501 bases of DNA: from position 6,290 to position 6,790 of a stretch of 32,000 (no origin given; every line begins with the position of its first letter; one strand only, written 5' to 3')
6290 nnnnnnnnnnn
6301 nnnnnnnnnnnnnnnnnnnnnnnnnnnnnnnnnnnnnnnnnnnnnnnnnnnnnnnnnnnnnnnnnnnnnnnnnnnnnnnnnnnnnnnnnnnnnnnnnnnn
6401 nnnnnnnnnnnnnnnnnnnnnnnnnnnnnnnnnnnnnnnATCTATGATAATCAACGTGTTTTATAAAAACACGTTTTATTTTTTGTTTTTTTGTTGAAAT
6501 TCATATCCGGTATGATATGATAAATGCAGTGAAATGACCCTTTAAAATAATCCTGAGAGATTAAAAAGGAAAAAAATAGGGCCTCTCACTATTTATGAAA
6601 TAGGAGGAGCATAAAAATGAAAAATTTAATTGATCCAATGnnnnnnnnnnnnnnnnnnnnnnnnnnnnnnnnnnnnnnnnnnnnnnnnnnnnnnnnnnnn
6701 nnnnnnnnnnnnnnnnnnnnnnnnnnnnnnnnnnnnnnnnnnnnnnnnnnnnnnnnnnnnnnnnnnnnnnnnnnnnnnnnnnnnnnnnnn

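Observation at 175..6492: Five-gene coupled operon (murF, ligase, racemase, membrane module, FAD protein) with no vanXY or vanRS, next to an rRNA operon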

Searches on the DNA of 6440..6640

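Call 71: search_rna_families(source=window, start=6440, end=6640, threshold=evalue, max_evalue=1)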
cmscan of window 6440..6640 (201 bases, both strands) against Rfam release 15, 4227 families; matches with E-value up to 1: 3.
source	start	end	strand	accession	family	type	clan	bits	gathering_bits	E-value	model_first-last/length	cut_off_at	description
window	6535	6596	+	RF00515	PyrR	Cis-reg;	-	29.5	54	0.016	1-115/115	no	PyrR binding site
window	6440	6511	+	RF01193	snoR20a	Gene; snRNA; snoRNA; CD-box;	-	21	42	0.41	1-90/90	no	Small nucleolar RNA snoR20a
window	6454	6510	+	RF01828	SprD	Gene; sRNA;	-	15.5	100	0.36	1-142/142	no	Small pathogenicity island RNA D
